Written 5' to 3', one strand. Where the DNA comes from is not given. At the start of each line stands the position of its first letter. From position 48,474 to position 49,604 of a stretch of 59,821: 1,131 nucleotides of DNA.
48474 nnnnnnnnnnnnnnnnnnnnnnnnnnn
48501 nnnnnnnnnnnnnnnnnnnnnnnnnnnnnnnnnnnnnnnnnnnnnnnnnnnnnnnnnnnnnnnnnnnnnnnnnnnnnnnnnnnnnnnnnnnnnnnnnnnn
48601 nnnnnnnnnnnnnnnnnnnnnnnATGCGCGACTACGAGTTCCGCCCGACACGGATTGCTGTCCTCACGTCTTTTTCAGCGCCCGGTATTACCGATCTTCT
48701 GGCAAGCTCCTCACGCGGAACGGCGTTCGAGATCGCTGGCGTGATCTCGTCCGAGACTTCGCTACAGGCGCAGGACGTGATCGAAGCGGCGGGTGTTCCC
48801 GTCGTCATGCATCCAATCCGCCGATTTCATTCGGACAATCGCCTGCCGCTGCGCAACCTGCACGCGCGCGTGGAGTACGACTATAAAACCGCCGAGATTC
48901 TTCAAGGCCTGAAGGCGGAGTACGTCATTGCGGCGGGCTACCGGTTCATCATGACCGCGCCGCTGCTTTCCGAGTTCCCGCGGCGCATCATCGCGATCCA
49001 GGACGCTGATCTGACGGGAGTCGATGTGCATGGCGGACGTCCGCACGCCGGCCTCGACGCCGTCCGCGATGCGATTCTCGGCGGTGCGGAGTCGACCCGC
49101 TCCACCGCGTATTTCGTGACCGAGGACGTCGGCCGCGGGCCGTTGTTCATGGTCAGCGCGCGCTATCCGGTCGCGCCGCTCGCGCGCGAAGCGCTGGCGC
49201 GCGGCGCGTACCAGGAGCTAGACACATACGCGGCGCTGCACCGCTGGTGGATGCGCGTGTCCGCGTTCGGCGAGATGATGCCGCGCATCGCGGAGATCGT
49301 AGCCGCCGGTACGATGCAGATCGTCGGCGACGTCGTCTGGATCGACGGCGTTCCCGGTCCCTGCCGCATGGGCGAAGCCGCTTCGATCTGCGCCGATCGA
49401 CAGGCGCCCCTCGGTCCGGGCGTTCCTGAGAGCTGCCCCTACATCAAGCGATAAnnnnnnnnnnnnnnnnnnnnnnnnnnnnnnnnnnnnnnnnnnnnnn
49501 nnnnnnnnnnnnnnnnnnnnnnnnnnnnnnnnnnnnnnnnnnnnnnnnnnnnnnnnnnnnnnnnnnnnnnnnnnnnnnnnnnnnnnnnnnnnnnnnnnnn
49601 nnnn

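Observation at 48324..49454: Orphan HypC paired with a catalytically altered formyltransferase-fold protein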

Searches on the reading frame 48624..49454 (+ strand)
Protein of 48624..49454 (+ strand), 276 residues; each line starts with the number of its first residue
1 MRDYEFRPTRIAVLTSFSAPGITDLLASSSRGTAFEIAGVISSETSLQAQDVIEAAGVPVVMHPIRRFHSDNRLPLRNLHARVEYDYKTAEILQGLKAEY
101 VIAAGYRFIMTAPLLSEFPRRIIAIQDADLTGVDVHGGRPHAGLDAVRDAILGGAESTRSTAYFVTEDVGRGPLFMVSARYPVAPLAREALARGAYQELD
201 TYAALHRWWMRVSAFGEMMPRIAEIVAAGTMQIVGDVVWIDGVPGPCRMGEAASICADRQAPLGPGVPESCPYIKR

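Call 3: search_protein_families(library=pfam, proteins=[window:48624-49454:+], max_evalue=0.01)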
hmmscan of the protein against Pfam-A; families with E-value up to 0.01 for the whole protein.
window:48624-49454:+ (276 aa): 1 family
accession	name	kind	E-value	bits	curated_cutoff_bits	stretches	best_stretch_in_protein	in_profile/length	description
PF00551.24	Formyl_trans_N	-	1.2e-10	41.8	26.1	1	10-179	2-153/181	Formyl transferase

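Call 4: search_protein_families(library=ncbifam, proteins=[window:48624-49454:+], max_evalue=0.01)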
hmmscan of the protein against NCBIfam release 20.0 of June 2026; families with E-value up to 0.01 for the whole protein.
window:48624-49454:+ (276 aa): 3 families
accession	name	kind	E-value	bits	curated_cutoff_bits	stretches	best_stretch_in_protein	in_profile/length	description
TIGR00639.1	PurN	equivalog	4.9e-12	45.8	150.1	1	10-184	2-157/192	phosphoribosylglycinamide formyltransferase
TIGR00655.1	PurU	equivalog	1.5e-07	31.4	285.95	1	8-176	84-231/280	formyltetrahydrofolate deformylase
NF004684.0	PRK06027.1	subfamily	3.1e-07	30.4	223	1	8-175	89-235/286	formyltetrahydrofolate deformylase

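Call 7: find_homologous_proteins(query=window:48624-49454:+)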
Query window:48624-49454:+ (276 aa): 101 proteins with E <= 0.001 among 8000 candidates.
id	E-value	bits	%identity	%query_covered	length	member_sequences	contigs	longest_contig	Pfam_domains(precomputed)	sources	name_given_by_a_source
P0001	8.6e-180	614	100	100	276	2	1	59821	PF00551.25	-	-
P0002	1.3e-100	354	61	97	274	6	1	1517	PF00551.25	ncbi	-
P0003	1.2e-98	348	61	97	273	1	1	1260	PF00551.25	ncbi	-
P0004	6.9e-98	345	60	97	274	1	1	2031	PF00551.25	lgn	-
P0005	4.7e-97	343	58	98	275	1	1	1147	PF00551.25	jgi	jgi:phosphoribosylglycinamide formyltransferase-1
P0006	6.0e-96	339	58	98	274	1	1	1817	PF00551.25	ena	-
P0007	1.8e-95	338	59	97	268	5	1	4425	PF00551.25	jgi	jgi:folate-dependent phosphoribosylglycinamide formyltransferase PurN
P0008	8.1e-94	332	56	97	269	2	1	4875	PF00551.25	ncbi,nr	ncbi:MAG TPA: formyltransferase family protein [Thermoanaerobaculia bacterium]|nr:formyltransferase 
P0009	8.6e-94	332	56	98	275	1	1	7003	PF00551.25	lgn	-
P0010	5.9e-93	329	57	98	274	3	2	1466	PF00551.25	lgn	-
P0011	7.0e-93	329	56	98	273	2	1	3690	PF00551.25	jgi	-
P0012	3.1e-92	327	59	95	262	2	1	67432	PF00551.25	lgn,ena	-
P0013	7.6e-92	326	56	98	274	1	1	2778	PF00551.25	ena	-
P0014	2.6e-90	321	53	100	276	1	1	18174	PF00551.25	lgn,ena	-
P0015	9.7e-89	315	51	100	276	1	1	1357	PF00551.25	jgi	jgi:phosphoribosylglycinamide formyltransferase-1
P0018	5.2e-83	297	51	98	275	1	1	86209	PF00551.25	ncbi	-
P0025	2.5e-76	275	47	98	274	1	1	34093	PF00551.25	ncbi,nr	ncbi:MAG TPA: formyltransferase family protein [Thermoanaerobaculia bacterium]|nr:formyltransferase 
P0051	1.5e-68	249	48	97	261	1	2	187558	PF00551.25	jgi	jgi:phosphoribosylglycinamide formyltransferase-1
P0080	1.2e-51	194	41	96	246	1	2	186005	PF00551.25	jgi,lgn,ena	-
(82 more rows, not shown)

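Call 8: find_encoding_contigs(protein=P0018, flank=10000, max_places=2)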
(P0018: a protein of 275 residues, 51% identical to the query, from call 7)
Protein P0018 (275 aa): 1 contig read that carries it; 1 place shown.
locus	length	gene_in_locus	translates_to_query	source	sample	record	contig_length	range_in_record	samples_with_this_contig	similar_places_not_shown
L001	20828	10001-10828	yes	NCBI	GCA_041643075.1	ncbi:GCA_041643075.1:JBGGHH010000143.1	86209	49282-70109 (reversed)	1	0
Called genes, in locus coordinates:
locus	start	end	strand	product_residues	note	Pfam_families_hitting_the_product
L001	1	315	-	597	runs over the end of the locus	PF00654:Voltage_CLC, PF00571:CBS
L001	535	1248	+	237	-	PF05401:NodS (weak), PF13489:Methyltransf_23, PF08241:Methyltransf_11, PF08242:Methyltransf_12, PF13649:Methyltransf_25, PF13847:Methyltransf_31 (weak)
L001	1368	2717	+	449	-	PF01590:GAF, PF13185:GAF_2, PF07730:HisKA_3, PF13581:HATPase_c_2 (weak), PF02518:HATPase_c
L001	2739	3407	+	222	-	PF00072:Response_reg, PF00196:GerE, PF04545:Sigma70_r4, PF08281:Sigma70_r4_2 (weak), PF18024:HTH_50 (weak)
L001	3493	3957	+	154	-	PF02566:OsmC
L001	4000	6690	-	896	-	PF13302:Acetyltransf_3, PF00583:Acetyltransf_1, PF13673:Acetyltransf_10 (faint), PF02629:CoA_binding, PF13380:CoA_binding_2, PF13607:Succ_CoA_lig, PF19045:Ligase_CoA_2, PF13549:ATP-grasp_5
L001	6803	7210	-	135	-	-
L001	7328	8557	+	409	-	-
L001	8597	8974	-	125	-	PF19861:DUF6335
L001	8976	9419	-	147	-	PF00571:CBS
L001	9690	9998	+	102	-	PF01455:HupF_HypC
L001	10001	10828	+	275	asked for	PF00551:Formyl_trans_N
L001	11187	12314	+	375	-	PF04055:Radical_SAM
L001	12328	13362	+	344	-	PF14512:TM1586_NiRdase (faint), PF00881:Nitroreductase (faint)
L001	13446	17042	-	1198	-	PF01855:POR_N, PF17147:PFOR_II, PF01558:POR, PF10371:EKR, PF12838:Fer4_7, PF13187:Fer4_9, PF13484:Fer4_16, PF02775:TPP_enzyme_C, +7 more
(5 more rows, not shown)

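Call 9: find_encoding_contigs(protein=P0051, flank=10000, max_places=2)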
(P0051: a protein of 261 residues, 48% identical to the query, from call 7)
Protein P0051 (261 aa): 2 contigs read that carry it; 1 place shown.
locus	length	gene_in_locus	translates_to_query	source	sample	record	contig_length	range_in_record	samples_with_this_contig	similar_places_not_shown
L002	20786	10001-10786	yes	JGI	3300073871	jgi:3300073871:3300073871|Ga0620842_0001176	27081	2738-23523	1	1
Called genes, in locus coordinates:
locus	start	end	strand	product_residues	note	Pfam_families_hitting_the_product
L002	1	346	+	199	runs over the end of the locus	PF04264:YceI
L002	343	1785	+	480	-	PF01590:GAF, PF13185:GAF_2, PF07730:HisKA_3, PF02518:HATPase_c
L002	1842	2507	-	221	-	PF00072:Response_reg, PF00196:GerE, PF04545:Sigma70_r4 (weak), PF08281:Sigma70_r4_2 (faint)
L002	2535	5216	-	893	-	PF13302:Acetyltransf_3, PF00583:Acetyltransf_1, PF02629:CoA_binding, PF13380:CoA_binding_2, PF13607:Succ_CoA_lig, PF19045:Ligase_CoA_2, PF13549:ATP-grasp_5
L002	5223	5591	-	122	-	-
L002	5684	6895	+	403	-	-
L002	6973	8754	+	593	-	PF13365:Trypsin_2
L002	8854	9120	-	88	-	PF19861:DUF6335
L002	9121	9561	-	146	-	PF00571:CBS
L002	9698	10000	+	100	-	PF01455:HupF_HypC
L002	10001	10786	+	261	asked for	PF00551:Formyl_trans_N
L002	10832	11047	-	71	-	-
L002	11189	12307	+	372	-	PF04055:Radical_SAM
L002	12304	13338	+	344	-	PF14512:TM1586_NiRdase (faint), PF00881:Nitroreductase (faint)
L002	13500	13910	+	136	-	-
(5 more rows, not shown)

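Call 10: find_encoding_contigs(protein=P0080, flank=10000, max_places=2)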
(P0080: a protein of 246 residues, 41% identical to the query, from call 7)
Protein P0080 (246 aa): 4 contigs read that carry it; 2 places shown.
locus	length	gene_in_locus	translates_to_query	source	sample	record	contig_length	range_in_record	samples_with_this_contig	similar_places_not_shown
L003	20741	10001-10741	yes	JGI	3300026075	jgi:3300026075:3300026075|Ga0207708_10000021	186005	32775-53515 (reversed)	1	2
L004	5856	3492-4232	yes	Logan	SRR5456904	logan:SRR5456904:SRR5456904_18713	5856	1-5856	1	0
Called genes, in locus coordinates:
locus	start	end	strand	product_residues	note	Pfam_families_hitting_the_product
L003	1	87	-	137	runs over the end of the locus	PF04480:DUF559, PF18741:MTES_1575 (weak)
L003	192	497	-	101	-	PF00034:Cytochrom_C, PF13442:Cytochrome_CBB3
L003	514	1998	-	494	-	PF03264:Cytochrom_NNT, PF14522:Cytochrome_C7 (faint), PF14537:Cytochrom_c3_2 (faint)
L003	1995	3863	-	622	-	PF09699:Paired_CXXCH_1 (faint), PF14522:Cytochrome_C7 (faint), PF14537:Cytochrom_c3_2 (faint), PF22113:Mtrc-MtrF_II-IV_dom (weak), PF01292:Ni_hydr_CYTB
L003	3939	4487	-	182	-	PF23892:Ig_CycH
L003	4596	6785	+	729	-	PF02085:Cytochrom_CIII (faint), PF09699:Paired_CXXCH_1 (faint), PF14537:Cytochrom_c3_2 (faint), PF22113:Mtrc-MtrF_II-IV_dom, PF14522:Cytochrome_C7 (weak), PF22113:Mtrc-MtrF_II-IV_dom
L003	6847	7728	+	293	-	PF22113:Mtrc-MtrF_II-IV_dom (faint), PF02085:Cytochrom_CIII (faint), PF14522:Cytochrome_C7 (faint), PF14537:Cytochrom_c3_2 (faint), PF22678:Cytochrom_c_NrfB-like (weak), PF09699:Paired_CXXCH_1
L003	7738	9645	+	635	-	-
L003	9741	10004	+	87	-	PF01455:HupF_HypC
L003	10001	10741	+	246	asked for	PF00551:Formyl_trans_N (weak)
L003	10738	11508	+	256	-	PF04055:Radical_SAM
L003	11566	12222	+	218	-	PF14487:DarT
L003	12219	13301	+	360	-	PF01661:Macro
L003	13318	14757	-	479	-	PF02335:Cytochrom_C552, PF14522:Cytochrome_C7 (faint), PF14537:Cytochrom_c3_2 (faint)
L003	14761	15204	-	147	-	PF03264:Cytochrom_NNT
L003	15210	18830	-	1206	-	PF01855:POR_N, PF17147:PFOR_II, PF01558:POR, PF10371:EKR, PF12837:Fer4_6, PF12838:Fer4_7, PF13484:Fer4_16, PF02775:TPP_enzyme_C, +7 more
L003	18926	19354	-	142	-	PF00027:cNMP_binding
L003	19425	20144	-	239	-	PF00027:cNMP_binding, PF13545:HTH_Crp_2, PF00325:Crp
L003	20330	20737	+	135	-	-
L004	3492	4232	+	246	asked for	PF00551:Formyl_trans_N (weak)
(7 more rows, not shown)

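Call 11: find_encoding_contigs(protein=window:48624-49454:+, flank=10000, max_places=1)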
Protein window:48624-49454:+ (276 aa): no gene with exactly this product is on record in the collection.

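Call 13: search_solved_structures(query=window:48624-49454:+, max_evalue=0.01, show_alignments=3)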
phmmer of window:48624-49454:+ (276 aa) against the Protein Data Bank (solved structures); distinct sequences matched with E-value up to 0.01: 8.
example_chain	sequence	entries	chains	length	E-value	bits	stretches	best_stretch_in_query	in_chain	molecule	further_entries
3auf_A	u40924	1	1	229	4.3e-07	32.9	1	80-183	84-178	Glycinamide ribonucleotide transformylase 1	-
5j9f_A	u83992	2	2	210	7.2e-05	25.6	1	10-182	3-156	Trifunctional purine biosynthetic protein adenosine-3 | Phosphoribosylglycinamide formyltransferase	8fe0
4zyt_A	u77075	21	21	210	9.8e-05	25.2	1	10-182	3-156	Trifunctional purine biosynthetic protein adenosine-3 | Phosphoribosylglycinamide formyltransferase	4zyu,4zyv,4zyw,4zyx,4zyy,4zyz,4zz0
1zlx_A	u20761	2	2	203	0.00011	25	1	10-182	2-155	Phosphoribosylglycinamide formyltransferase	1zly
1meo_A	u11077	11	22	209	0.00012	24.9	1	10-182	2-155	Phosphoribosylglycinamide formyltransferase | Trifunctional purine biosynthetic protein adenosine-3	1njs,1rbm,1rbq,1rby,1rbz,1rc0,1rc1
1mej_B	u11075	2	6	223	0.00023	24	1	11-183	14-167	Phosphoribosylglycinamide formyltransferase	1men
3w7b_A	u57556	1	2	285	0.00038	23.2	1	83-208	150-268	Formyltetrahydrofolate deformylase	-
3tqr_A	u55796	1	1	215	0.0041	19.9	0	8-187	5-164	Phosphoribosylglycinamide formyltransferase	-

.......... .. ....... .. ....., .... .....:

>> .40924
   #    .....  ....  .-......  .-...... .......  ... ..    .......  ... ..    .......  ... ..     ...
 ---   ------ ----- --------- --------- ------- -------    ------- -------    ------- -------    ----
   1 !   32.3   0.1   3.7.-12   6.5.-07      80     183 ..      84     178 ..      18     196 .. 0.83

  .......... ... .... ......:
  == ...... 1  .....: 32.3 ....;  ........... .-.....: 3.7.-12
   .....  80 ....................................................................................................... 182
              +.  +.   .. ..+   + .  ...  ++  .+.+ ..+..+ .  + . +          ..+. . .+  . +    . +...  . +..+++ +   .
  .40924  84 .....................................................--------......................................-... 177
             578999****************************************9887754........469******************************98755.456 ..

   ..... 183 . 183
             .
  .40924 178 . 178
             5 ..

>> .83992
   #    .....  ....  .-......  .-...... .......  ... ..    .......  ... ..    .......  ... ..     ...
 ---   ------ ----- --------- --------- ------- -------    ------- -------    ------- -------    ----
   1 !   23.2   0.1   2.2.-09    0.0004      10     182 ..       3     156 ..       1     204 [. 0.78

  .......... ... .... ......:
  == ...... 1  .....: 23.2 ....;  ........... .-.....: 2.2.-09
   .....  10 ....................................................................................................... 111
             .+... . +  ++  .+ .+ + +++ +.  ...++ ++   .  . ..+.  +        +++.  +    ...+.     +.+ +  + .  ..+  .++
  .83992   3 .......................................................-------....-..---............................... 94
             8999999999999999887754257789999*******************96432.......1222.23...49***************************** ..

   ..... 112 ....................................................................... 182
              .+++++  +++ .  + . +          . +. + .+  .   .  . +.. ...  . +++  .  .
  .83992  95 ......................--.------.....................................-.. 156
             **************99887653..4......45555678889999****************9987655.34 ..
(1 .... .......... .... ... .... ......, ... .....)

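Call 19: find_related_loci(query=A2, collection=genome_contigs, flank=10000)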
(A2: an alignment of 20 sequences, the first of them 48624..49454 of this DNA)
Query A2 (276 aa) in genome_contigs; peptide patterns used: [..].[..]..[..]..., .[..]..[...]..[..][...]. (x = any residue, [..] = any of these).
130 stretches matched a pattern; 65 encode a relative of the query (tblastn E <= 1e-3); 65 distinct loci.
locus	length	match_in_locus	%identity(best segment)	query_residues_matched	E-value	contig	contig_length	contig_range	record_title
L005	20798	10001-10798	59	10-276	1e-99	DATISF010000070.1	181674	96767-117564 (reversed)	MAG TPA_asm: Thermoanaerobaculia bacterium isolate SMAG_U15922 k141_733432, whole genome shotgun sequence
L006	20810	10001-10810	50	6-275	6e-88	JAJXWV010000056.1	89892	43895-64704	MAG: Acidobacteria bacterium isolate BP6.bin107 NODE_388_length_89892_cov_2.491918, whole genome shotgun sequence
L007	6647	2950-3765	49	5-276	7e-81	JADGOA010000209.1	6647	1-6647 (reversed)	MAG: Thermoanaerobaculia bacterium isolate Chersky.15_12 contig-100_9319, whole genome shotgun sequence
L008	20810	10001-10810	47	6-275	9e-81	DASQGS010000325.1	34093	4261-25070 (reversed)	MAG TPA_asm: Thermoanaerobaculia bacterium isolate SMAG_U11813 k141_184244, whole genome shotgun sequence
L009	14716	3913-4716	47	8-275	4e-79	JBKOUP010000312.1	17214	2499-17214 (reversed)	MAG: Acidobacteriota bacterium isolate GM_HAYS_MAG_00023 GM_HAYS_000000055084, whole genome shotgun sequence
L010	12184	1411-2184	46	8-274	6e-69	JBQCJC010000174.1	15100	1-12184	MAG: Thermoanaerobaculia bacterium isolate bin917 k141_630073, whole genome shotgun sequence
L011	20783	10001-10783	44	5-274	3e-64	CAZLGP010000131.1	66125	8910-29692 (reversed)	MAG TPA_asm: uncultured Thermoanaerobaculia bacterium isolate binchicken_co31_43 genome assembly, contig: k141_5198766,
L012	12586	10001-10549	57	90-275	2e-61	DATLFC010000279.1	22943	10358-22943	MAG TPA_asm: Thermoanaerobaculia bacterium isolate SMAG_U14392 k141_3049916, whole genome shotgun sequence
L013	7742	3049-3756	41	10-275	1e-60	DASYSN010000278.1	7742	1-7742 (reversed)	MAG TPA_asm: Thermoanaerobaculia bacterium isolate SMAG_U4539 k141_294529, whole genome shotgun sequence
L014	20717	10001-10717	42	8-274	1e-58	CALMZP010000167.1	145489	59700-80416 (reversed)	MAG TPA_asm: uncultured Acidobacteria bacterium isolate SRR6670122_bin.76_CONCOCT_v1.1_MAG genome assembly, contig: ERZ5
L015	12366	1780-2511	40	6-276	2e-56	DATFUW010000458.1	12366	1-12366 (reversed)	MAG TPA_asm: Thermoanaerobaculia bacterium isolate SMAG_U9447 k141_94804, whole genome shotgun sequence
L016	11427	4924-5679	40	10-257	4e-54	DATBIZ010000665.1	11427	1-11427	MAG TPA_asm: Vicinamibacteria bacterium isolate SMAG_U3907 k141_79565, whole genome shotgun sequence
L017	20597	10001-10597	46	75-275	5e-53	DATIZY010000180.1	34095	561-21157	MAG TPA_asm: Thermoanaerobaculia bacterium isolate SMAG_U15313 k141_2619566, whole genome shotgun sequence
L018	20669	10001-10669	39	7-227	6e-38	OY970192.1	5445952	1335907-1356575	MAG: uncultured Gemmatimonadales bacterium isolate MFD01721.bin.c.5 genome assembly, chromosome: 1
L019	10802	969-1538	34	8-275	2e-37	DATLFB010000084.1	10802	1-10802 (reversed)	MAG TPA_asm: Thermoanaerobaculia bacterium isolate SMAG_U14391 k141_2768836, whole genome shotgun sequence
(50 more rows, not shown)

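Call 26: search_solved_structures(query=L018:9983-10750:+, max_evalue=0.1, show_alignments=1)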
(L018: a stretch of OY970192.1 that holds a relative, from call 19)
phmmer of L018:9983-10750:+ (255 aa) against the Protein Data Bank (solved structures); distinct sequences matched with E-value up to 0.1: 26.
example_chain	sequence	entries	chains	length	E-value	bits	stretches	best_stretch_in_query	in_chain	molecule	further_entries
3p9x_A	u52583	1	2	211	8.9e-16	61.6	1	80-191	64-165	phosphoribosylglycinamide formyltransferase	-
3auf_A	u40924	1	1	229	1e-15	61.4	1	9-184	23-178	Glycinamide ribonucleotide transformylase 1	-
2gar_A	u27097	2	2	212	1.2e-14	57.9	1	80-180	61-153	GLYCINAMIDE RIBONUCLEOTIDE TRANSFORMYLASE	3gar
4s1n_A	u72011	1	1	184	2.8e-14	56.7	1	81-180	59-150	Phosphoribosylglycinamide formyltransferase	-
1c3e_A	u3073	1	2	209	5.7e-14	55.7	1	80-180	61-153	GLYCINAMIDE RIBONUCLEOTIDE TRANSFORMYLASE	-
1c2t_A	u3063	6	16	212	5.9e-14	55.7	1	80-180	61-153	GLYCINAMIDE RIBONUCLEOTIDE TRANSFORMYLASE | PHOSPHORIBOSYL-GLYCINAMIDE FORMYLTRANSFERASE | PHOSPHORIBOSYLGLYCINAMIDE FORMYLTRANSFERASE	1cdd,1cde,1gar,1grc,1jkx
4ds3_A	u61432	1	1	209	2.2e-12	50.5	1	7-193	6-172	Phosphoribosylglycinamide formyltransferase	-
3da8_A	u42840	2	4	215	5e-12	49.4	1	76-177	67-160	Probable 5'-phosphoribosylglycinamide formyltransferase purN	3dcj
3av3_A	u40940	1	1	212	1.3e-10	44.7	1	82-184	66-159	Phosphoribosylglycinamide formyltransferase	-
3tqr_A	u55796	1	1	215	1.5e-10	44.5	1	82-181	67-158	Phosphoribosylglycinamide formyltransferase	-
3kcq_A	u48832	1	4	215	6.4e-08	35.9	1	7-195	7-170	Phosphoribosylglycinamide formyltransferase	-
5j9f_A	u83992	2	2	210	7.6e-08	35.6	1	83-185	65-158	Trifunctional purine biosynthetic protein adenosine-3 | Phosphoribosylglycinamide formyltransferase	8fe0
2ywr_A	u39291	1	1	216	9.8e-08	35.3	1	83-182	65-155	Phosphoribosylglycinamide formyltransferase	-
1zlx_A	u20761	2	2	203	1.4e-07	34.8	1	83-185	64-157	Phosphoribosylglycinamide formyltransferase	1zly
1mej_B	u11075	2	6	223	1.4e-07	34.7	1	83-185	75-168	Phosphoribosylglycinamide formyltransferase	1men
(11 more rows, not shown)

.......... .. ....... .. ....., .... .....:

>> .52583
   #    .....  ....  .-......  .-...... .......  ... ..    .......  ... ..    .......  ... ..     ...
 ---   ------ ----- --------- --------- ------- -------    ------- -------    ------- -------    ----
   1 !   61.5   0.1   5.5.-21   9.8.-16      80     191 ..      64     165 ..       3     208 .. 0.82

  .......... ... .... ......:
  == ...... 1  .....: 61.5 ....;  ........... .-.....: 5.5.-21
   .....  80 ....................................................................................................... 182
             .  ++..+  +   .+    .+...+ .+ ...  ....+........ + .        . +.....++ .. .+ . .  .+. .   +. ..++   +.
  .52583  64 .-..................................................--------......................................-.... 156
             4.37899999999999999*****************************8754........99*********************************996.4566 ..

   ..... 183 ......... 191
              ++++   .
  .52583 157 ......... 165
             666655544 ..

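Call 27: search_solved_structures(query=L018:10774-11604:+, max_evalue=0.001)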
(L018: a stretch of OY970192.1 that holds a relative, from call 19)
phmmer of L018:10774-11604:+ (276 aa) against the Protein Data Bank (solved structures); distinct sequences matched with E-value up to 0.001: 201 (the best 60 are shown).
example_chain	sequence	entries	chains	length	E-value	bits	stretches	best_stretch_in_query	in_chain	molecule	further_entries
4fzw_C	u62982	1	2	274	2.5e-36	128.8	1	11-276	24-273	1,2-epoxyphenylacetyl-CoA isomerase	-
2ej5_A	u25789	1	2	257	1e-35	126.8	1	3-276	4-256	Enoyl-CoA hydratase subunit II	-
6sla_AAA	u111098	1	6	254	4.4e-31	111.6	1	8-276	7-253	Enoyl-CoA hydratase/carnithine racemase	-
6slb_AAA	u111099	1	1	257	4.9e-31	111.5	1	8-276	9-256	Enoyl-CoA hydratase/carnithine racemase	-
6sl9_AAA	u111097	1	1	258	5e-31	111.4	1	8-276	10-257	Enoyl-CoA hydratase/carnithine racemase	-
3hrx_A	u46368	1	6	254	6e-31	111.2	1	8-276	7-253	Probable enoyl-CoA hydratase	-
3g64_A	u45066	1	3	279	7e-30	107.7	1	3-275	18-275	Putative enoyl-CoA hydratase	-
5ylo_A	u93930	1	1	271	1.8e-28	103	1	10-276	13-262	Probable enoyl-CoA hydratase/isomerase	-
1nzy_A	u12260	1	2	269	2.9e-28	102.4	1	9-238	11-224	4-CHLOROBENZOYL COENZYME A DEHALOGENASE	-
3p5m_A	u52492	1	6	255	6.9e-28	101.1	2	106-276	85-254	Enoyl-CoA hydratase/isomerase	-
2pbp_A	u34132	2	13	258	1.3e-27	100.3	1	4-276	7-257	Enoyl-CoA hydratase subunit I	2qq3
1nzy_B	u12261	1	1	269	1.4e-27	100.1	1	9-238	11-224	4-CHLOROBENZOYL COENZYME A DEHALOGENASE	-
1jxz_A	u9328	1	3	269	2.5e-27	99.3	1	9-238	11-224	4-chlorobenzoyl Coenzyme A dehalogenase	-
6lvp_A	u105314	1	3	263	9.9e-27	97.3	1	3-275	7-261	Enoyl-CoA hydratase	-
9qwv_A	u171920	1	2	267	1.2e-26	97.1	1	107-274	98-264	Enoyl-CoA hydratase, mitochondrial, putative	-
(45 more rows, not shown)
